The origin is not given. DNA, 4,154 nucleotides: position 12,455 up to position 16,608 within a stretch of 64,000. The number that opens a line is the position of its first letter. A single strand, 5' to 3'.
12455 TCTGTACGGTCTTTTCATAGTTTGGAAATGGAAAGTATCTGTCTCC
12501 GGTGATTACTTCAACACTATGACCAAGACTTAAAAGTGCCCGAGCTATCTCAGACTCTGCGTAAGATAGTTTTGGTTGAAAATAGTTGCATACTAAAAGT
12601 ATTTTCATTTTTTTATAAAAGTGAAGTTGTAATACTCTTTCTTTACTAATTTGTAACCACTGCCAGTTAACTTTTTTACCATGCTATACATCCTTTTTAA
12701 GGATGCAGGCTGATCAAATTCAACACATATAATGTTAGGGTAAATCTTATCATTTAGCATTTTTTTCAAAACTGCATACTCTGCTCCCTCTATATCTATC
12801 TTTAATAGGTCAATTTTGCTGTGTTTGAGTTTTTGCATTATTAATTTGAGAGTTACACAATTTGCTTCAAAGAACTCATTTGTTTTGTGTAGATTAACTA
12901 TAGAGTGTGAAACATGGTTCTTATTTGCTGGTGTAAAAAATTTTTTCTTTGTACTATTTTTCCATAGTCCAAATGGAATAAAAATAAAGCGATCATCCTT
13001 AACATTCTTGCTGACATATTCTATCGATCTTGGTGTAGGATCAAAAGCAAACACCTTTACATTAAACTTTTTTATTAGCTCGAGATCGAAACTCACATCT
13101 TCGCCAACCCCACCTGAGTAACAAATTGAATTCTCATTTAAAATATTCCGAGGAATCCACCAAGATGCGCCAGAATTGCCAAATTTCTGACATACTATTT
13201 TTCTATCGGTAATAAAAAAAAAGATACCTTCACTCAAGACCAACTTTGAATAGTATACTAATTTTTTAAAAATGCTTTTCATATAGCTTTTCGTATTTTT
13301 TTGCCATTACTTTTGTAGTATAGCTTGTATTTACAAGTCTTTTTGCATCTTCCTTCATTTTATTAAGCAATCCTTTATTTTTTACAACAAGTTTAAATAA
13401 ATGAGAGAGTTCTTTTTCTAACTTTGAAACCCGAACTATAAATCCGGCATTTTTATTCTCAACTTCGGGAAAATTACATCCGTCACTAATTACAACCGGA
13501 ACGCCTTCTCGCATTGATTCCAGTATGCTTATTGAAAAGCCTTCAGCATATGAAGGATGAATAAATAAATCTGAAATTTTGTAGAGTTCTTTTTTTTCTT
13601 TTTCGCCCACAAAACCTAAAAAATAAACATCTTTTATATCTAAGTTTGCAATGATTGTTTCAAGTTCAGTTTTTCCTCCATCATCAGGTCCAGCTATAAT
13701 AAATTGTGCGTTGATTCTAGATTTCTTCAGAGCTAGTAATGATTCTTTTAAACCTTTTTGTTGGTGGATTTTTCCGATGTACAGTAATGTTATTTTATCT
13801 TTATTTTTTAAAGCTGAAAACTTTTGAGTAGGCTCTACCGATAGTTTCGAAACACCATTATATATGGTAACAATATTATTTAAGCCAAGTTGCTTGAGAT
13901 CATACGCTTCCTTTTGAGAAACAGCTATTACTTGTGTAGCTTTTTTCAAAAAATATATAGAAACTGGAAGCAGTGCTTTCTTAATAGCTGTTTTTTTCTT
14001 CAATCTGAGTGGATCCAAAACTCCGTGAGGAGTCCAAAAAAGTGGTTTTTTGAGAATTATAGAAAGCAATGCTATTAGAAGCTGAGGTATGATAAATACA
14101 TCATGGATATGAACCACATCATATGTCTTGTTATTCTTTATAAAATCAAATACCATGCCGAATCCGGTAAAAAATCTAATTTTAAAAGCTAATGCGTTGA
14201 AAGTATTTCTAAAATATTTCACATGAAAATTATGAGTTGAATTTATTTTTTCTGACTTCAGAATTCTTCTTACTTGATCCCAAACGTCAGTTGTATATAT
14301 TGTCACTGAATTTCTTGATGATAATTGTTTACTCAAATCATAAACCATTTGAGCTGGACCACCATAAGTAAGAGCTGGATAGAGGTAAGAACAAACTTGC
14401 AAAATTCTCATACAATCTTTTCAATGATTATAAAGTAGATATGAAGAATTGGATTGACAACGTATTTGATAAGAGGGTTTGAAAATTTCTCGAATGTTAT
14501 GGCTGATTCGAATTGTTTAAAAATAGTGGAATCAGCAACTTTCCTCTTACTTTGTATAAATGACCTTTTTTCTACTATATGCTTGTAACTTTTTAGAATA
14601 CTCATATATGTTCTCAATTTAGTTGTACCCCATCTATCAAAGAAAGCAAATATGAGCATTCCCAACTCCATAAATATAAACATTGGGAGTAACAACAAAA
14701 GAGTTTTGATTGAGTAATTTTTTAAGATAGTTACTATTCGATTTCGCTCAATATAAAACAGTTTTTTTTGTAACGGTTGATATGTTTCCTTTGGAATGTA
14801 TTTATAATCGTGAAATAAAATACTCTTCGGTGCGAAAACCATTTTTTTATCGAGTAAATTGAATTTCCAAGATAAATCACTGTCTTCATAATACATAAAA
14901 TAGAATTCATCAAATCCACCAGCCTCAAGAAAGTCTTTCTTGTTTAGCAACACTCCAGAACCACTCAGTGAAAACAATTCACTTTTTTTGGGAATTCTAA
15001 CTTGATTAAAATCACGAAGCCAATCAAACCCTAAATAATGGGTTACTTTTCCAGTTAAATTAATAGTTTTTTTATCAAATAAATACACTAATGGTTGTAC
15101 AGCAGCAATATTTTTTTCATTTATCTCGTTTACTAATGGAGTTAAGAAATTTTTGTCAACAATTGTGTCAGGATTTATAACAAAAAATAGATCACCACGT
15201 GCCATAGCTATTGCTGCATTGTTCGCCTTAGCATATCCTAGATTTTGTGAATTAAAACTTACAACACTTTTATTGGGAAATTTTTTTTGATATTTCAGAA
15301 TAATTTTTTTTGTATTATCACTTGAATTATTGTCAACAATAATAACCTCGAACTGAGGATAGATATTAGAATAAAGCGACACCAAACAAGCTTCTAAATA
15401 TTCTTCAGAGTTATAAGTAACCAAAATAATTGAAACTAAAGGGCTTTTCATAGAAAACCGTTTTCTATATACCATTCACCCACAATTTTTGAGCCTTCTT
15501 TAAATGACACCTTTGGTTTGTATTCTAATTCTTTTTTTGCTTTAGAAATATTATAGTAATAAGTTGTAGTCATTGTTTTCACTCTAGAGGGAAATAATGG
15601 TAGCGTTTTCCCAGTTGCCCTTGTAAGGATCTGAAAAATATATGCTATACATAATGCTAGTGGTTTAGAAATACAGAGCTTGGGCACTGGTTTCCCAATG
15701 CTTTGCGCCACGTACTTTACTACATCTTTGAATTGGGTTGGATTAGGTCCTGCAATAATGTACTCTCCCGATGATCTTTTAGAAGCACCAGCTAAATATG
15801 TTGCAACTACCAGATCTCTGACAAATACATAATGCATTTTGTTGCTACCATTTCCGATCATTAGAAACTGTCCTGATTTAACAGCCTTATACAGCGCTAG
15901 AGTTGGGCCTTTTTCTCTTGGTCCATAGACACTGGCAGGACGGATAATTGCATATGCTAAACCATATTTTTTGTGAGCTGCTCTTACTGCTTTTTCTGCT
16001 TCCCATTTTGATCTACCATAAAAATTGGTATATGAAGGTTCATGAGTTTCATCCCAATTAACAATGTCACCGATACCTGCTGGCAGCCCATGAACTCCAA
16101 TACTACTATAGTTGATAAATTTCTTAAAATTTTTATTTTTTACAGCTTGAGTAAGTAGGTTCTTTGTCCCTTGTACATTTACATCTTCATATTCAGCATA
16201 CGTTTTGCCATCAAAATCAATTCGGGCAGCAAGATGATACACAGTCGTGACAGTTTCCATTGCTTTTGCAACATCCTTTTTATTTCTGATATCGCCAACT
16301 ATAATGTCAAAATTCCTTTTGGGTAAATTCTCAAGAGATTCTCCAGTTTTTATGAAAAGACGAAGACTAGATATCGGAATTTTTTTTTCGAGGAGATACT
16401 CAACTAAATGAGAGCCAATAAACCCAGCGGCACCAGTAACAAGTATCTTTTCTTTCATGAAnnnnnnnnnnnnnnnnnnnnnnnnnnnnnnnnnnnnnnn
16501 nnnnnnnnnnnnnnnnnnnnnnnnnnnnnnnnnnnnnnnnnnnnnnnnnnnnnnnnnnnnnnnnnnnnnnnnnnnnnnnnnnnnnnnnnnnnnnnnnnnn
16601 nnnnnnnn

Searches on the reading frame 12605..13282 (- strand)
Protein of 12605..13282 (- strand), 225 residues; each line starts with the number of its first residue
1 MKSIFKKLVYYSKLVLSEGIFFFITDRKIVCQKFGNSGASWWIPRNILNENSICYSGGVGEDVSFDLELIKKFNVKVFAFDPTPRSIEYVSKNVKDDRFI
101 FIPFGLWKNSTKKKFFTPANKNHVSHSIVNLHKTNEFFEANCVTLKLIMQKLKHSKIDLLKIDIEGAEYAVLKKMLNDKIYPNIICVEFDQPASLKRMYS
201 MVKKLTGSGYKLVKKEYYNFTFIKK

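Call 9: search_protein_families(library=pfam, proteins=[window:12605-13282:-], max_evalue=0.001)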
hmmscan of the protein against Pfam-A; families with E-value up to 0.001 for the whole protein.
window:12605-13282:- (225 aa): 2 families
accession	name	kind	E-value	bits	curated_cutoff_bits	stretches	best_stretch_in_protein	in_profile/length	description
PF05050.19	Methyltransf_21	-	6.6e-14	52.8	22.7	1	76-193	25-152/173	Methyltransferase FkbM domain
PF13383.12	Methyltransf_22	-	0.00018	21.6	22.4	1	39-216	72-237/252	Methyltransferase domain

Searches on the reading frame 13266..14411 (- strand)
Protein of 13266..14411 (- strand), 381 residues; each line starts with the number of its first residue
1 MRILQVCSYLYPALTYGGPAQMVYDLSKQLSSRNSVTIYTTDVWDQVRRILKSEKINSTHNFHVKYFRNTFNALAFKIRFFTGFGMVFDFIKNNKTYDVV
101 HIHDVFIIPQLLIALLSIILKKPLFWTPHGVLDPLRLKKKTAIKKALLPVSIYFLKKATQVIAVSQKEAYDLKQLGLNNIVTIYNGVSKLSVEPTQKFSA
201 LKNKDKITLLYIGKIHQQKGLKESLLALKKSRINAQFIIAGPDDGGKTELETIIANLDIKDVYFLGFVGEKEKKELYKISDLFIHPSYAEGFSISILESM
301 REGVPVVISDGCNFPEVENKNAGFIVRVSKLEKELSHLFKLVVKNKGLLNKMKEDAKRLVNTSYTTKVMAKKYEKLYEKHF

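Call 5: search_protein_families(library=pfam, proteins=[window:13266-14411:-], max_evalue=0.01)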
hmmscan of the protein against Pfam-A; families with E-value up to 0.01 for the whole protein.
window:13266-14411:- (381 aa): 6 families
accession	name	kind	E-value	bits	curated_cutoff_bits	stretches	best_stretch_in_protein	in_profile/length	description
PF00534.26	Glycos_transf_1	-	2.2e-33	115.7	26.4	1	194-358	3-171/172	Glycosyl transferases group 1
PF13692.12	Glyco_trans_1_4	-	5.5e-23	82.2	27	1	208-332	3-133/142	Glycosyl transferases group 1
PF13439.12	Glyco_transf_4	-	3.2e-18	66.8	28.5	1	16-187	1-166/170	Glycosyltransferase Family 4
PF13579.12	Glyco_trans_4_4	-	1.6e-08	35.5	29.7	1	17-186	1-158/158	Glycosyl transferase 4-like domain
PF20706.3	GT4-conflict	-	1.6e-07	31.1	26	1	199-311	190-313/385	Family 4 Glycosyltransferase in conflict systems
PF08323.17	Glyco_transf_5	-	0.009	16.2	22.7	0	2-94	1-89/239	Starch synthase catalytic domain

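Call 6: search_protein_families(library=ncbifam, proteins=[window:13266-14411:-], max_evalue=0.01)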
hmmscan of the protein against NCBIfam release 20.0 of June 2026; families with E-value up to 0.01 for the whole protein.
window:13266-14411:- (381 aa): 38 families (the best 25 are shown)
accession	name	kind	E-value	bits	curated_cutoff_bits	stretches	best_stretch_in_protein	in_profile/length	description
NF046085.1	XrtY_assoc_Gly1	equivalog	8.2e-42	143.4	400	1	1-379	1-383/387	XrtY-associated glycosyltransferase XYAG1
NF038295.1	EPS_HpsP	equivalog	2e-40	139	550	1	3-379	2-386/388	hormogonium polysaccharide biosynthesis glycosyltransferase HpsP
TIGR02149.1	glgA_Coryne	subfamily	3.1e-25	89.1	302.4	1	6-379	5-389/391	glycogen synthase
TIGR03999.1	thiol_BshA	equivalog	2e-24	86.2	273.7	1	15-379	10-372/375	N-acetyl-alpha-D-glucosaminyl L-malate synthase BshA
NF041876.1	EPS_EpsE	equivalog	3.6e-20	72.6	400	1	92-371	107-387/389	exopolysaccharide biosynthesis GT4 family glycosyltransferase EpsE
TIGR04157.1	glyco_rSAM_CFB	subfamily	1.9e-18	66.6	400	1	154-377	166-406/406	TIGR04157 family glycosyltransferase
TIGR03088.1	stp2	hypoth_equivalog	4.3e-18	65.5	409.05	1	162-379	141-372/374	TIGR03088 family PEP-CTERM/XrtA system glycosyltransferase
NF041010.1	glycosy_Agl16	equivalog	9.9e-16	57.5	575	1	95-379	72-350/352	glycosylation protein Agl16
NF047684.1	TeichurnBiosyTuaC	equivalog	3.6e-15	55.8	550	1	155-379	162-388/391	teichuronic acid biosynthesis protein TuaC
NF049988.1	MGlcDAGSynMgs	equivalog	7.7e-13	48.5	400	1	202-379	210-386/398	alpha-monoglucosyldiacylglycerol synthase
TIGR04047.1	MSMEG_0565_glyc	hypoth_equivalog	8.3e-13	48.1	259.85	1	156-378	137-372/373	MSMEG_0565 family glycosyltransferase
TIGR02095.1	glgA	subfamily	3.3e-12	45.8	328.45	1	201-379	288-476/477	glycogen/starch synthase, ADP-glucose type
NF038229.1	Glyco4_Geo_Pelo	equivalog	2.5e-11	43.2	400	1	154-379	106-335/338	GPMC system family 4 glycosyltransferase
NF038255.1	exopoly_VpsD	equivalog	2.6e-11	43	300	1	159-379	158-378/381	VpsD family glycosyltransferase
NF053513.1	Gtran_IagA_BgsA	equivalog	9.5e-11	41.3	460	1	92-379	39-330/333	LTA glycolipid anchor biosynthesis glycosyltransferase, IagA/BgsA family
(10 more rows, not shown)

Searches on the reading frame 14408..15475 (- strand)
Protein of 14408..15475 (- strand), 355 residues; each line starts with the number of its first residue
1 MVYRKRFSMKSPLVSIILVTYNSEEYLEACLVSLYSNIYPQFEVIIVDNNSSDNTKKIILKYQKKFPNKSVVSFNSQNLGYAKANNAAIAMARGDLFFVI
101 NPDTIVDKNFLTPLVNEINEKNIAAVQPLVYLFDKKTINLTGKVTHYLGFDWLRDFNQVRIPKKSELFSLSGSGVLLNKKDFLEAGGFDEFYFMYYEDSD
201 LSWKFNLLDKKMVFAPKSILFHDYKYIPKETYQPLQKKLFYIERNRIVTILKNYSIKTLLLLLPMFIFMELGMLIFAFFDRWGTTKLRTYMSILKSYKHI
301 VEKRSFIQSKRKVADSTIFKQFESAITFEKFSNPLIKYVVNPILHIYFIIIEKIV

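Call 5: search_protein_families(library=pfam, proteins=[window:14408-15475:-], max_evalue=0.01)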
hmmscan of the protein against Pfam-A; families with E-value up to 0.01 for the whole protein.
window:14408-15475:- (355 aa): 5 families
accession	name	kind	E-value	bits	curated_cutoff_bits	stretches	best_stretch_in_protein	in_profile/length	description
PF00535.33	Glycos_transf_2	-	2.8e-30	105.9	23.3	1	15-143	1-128/168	Glycosyl transferase family 2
PF13641.12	Glyco_tranf_2_3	-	2.5e-15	57.6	27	1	14-219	3-208/230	Glycosyltransferase like family 2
PF10111.15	Glyco_tranf_2_2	-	3.1e-11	43.7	27.3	1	16-223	2-217/276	Glycosyltransferase like family 2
PF13632.12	Glyco_trans_2_3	-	2.8e-07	31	27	1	98-224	3-124/198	Glycosyl transferase family group 2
PF13506.12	Glyco_transf_21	-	0.00023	21.1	21.7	1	83-219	18-151/174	Glycosyl transferase family 21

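Call 6: search_protein_families(library=ncbifam, proteins=[window:14408-15475:-], max_evalue=0.01)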
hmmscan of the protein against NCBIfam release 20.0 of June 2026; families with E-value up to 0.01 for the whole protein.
window:14408-15475:- (355 aa): 24 families
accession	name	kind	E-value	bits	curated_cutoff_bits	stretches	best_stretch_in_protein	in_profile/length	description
TIGR03937.1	PgaC_IcaA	equivalog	7.2e-23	81.2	422.3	1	9-339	42-365/407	poly-beta-1,6-N-acetyl-D-glucosamine synthase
NF041875.1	EPS_EpsD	equivalog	4e-21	75.8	370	1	14-223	1-207/325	exopolysaccharide biosynthesis glycosyltransferase EpsD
NF047683.1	TeichurnBiosyTuaG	equivalog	1e-17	64.6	400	1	10-124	4-117/252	teichuronic acid biosynthesis protein TuaG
TIGR03111.1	glyc2_xrt_Gpos1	hypoth_equivalog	2.2e-17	63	363.95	1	4-233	41-283/439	TIGR03111 family XrtG-associated glycosyltransferase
NF007482.0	PRK10073.1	equivalog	4.5e-16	58.8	423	1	10-120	4-112/334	glycosyltransferase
NF038302.1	EPS_HpsE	equivalog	1.2e-14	54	300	1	15-113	4-106/307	hormogonium polysaccharide biosynthesis glycosyltransferase HpsE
TIGR03965.1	mycofact_glyco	equivalog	3.1e-14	52.7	280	1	10-225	71-283/467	mycofactocin biosynthesis glycosyltransferase MftF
TIGR04283.1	glyco_like_mftF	equivalog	4.3e-14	52.6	182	1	14-225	1-188/221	TIGR04283 family arsenosugar biosynthesis glycosyltransferase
NF053739.1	GlytfEpsEBac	equivalog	2e-12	46.7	450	1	12-106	1-95/265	glycosyltransferase EpsE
TIGR01556.1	rhamnosyltran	subfamily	3.9e-12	45.9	200.55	1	19-275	1-260/281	rhamnosyltransferase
NF038299.1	EPS_HpsN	equivalog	1.4e-11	44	425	1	12-131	1-120/317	hormogonium polysaccharide biosynthesis glycosyltransferase HpsN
TIGR04242.1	nodulat_NodC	equivalog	9.9e-11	41.2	550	1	10-127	46-165/395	chitooligosaccharide synthase NodC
NF041394.1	GtaseAglG_Halo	equivalog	4.1e-10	39.4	440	1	14-189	3-175/304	glucosyl-dolichyl phosphate glucuronosyltransferase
NF050050.1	ProtGlycPglI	equivalog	1.2e-09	38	500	1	12-191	2-173/306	GalNAc(5)-diNAcBac-PP-undecaprenol beta-1,3-glucosyltransferase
TIGR03469.1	HpnB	hypoth_equivalog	1.5e-06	27.5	379.25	1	11-192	43-233/386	hopene-associated glycosyltransferase HpnB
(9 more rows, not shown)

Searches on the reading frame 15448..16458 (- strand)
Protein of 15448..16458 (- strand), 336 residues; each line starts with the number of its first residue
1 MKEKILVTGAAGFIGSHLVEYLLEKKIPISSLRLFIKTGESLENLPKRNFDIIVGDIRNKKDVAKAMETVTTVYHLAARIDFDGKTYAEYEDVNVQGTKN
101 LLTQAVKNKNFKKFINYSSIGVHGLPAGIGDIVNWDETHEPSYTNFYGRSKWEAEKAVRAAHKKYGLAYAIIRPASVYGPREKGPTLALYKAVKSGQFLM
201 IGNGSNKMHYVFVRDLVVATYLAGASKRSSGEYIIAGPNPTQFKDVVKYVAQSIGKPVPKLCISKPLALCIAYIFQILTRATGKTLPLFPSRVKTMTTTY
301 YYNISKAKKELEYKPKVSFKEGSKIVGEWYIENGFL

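Call 5: search_protein_families(library=pfam, proteins=[window:15448-16458:-], max_evalue=0.01)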
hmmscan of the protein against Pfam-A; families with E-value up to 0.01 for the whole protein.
window:15448-16458:- (336 aa): 10 families
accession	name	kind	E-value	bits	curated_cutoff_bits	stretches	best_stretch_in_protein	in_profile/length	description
PF01370.27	Epimerase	-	1.9e-38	132.7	20.9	1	5-232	1-236/240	NAD dependent epimerase/dehydratase family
PF16363.11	GDP_Man_Dehyd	-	8e-35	121.3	27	1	6-324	1-330/332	GDP-mannose 4,6 dehydratase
PF01073.25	3Beta_HSD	-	8.2e-34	117.3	22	1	6-257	1-271/280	3-beta hydroxysteroid dehydrogenase/isomerase family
PF07993.18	NAD_binding_4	-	3.5e-25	89.1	20.1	2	60-186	79-216/258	Male sterility protein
PF13460.12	NAD_binding_10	-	4.8e-17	62.9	27.2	1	9-181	1-150/184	NAD(P)H-binding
PF04321.23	RmlD_sub_bind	-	2.8e-15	56.6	27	1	4-196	2-170/287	RmlD substrate binding domain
PF02719.21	Polysacc_synt_2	-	8.8e-13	48.5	20.2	1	5-118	1-127/293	Polysaccharide biosynthesis protein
PF05368.20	NmrA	-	5.4e-12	46.4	27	1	1-264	1-244/298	NmrA-like family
PF00106.31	adh_short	-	0.0031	17.5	26.6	0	4-73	2-74/195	short chain dehydrogenase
PF08659.16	KR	-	0.0035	17.7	22.6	0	5-121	3-138/180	KR domain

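Call 6: search_protein_families(library=ncbifam, proteins=[window:15448-16458:-], max_evalue=0.01)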
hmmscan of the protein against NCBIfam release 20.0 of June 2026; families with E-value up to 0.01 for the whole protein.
window:15448-16458:- (336 aa): 38 families (the best 25 are shown)
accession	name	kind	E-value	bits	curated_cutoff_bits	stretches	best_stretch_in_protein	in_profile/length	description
TIGR03466.1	HpnA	hypoth_equivalog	5.6e-40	137.2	367.65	1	4-334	2-325/327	hopanoid-associated sugar epimerase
NF042423.1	oxyalk_red_Shew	equivalog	5.4e-33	114.4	580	1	3-324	9-329/331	2-alkyl-3-oxoalkanoate reductase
TIGR04180.1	EDH_00030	hypoth_equivalog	1.2e-32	113.2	475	1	5-258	1-260/297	NAD-dependent 4,6-dehydratase LegB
NF042422.1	oxyalk_red_OleD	equivalog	5e-32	111.6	580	1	4-325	2-323/329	2-alkyl-3-oxoalkanoate reductase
TIGR01181.1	dTDP_gluc_dehyt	equivalog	2.2e-30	105.8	365.1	1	4-333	1-314/321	dTDP-glucose 4,6-dehydratase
NF052578.1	StrlDmthSdmBMthl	equivalog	2.1e-29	103.3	600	1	5-334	3-326/328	sterol demethylase protein SdmB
TIGR01179.1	galE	equivalog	5.5e-20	71.5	262.3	1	4-184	1-183/332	UDP-glucose 4-epimerase GalE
TIGR01746.1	Thioester-redct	subfamily_domain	1.1e-19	70.9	213.35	1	4-184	1-202/371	thioester reductase domain-containing protein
NF005539.0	PRK07201.1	equivalog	3.2e-18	65.8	549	1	5-184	3-184/657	SDR family oxidoreductase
TIGR02197.1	heptose_epim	equivalog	9.1e-18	64.5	274.6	1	5-281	1-285/316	ADP-glyceromanno-heptose 6-epimerase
NF007582.0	PRK10217.1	equivalog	1.5e-15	57.2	698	1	3-333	2-334/355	dTDP-glucose 4,6-dehydratase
NF007490.0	PRK10084.1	subfamily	4.8e-15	55.4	649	1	4-333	2-337/361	dTDP-glucose 4,6-dehydratase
TIGR01777.1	yfcH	hypoth_equivalog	1.3e-14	54.5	207.35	1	5-258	1-245/292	TIGR01777 family oxidoreductase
NF043036.1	ErythonDh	equivalog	7.7e-14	51.6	325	1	4-151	2-153/321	D-erythronate dehydrogenase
NF041293.1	G6PDh_Azf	equivalog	5.4e-12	45.7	400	1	1-173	1-178/252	NAD-dependent glucose-6-phosphate dehydrogenase Azf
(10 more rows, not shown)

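Call 38: search_solved_structures(query=window:15448-16458:-, max_evalue=1e-10)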
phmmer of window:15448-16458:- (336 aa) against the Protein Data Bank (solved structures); distinct sequences matched with E-value up to 1e-10: 31.
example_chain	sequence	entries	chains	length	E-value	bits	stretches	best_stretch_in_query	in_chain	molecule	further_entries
3wj7_A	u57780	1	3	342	8.1e-23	84.3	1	2-319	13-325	Putative oxidoreductase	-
6zl6_A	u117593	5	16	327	4.9e-22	81.7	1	4-260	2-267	Epimerase domain-containing protein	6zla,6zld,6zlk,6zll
6zlj_A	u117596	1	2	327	1.7e-21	80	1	4-260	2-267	Epimerase domain-containing protein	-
4zrm_A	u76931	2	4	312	1.6e-18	70.2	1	4-224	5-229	UDP-glucose 4-epimerase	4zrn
1r6d_A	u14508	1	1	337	2.3e-18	69.7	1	4-241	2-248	TDP-glucose-4,6-dehydratase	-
1r66_A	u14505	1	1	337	2.4e-18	69.6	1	4-242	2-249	TDP-glucose-4,6-dehydratase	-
8rdg_A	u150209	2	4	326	1.2e-17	67.4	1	4-217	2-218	SDR family NAD(P)-dependent oxidoreductase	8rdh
6dnt_A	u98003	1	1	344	1.2e-17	67.3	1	3-228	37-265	NAD-dependent epimerase/dehydratase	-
8rdi_A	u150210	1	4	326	3.9e-17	65.6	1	4-217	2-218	SDR family NAD(P)-dependent oxidoreductase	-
8vr2_A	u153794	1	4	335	2.7e-16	62.9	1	3-234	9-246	NAD-dependent epimerase/dehydratase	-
6jkg_A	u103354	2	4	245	3.3e-16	62.6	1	4-224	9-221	Sterol-4-alpha-carboxylate 3-dehydrogenase, decarboxylating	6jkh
7ys8_A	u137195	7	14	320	5.1e-16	62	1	5-257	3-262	UDP-glucose 4-epimerase | UDP-glucose 4-epimerase along with EC 5.1.3.2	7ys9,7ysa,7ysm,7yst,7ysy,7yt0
6bwl_A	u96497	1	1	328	1.8e-15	60.2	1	4-239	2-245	Pal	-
6wjb_A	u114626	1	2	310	2.7e-14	56.3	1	3-258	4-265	NAD-dependent epimerase/dehydratase family protein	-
2hun_A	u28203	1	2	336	3.3e-14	56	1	4-257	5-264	336aa long hypothetical dTDP-glucose 4,6-dehydratase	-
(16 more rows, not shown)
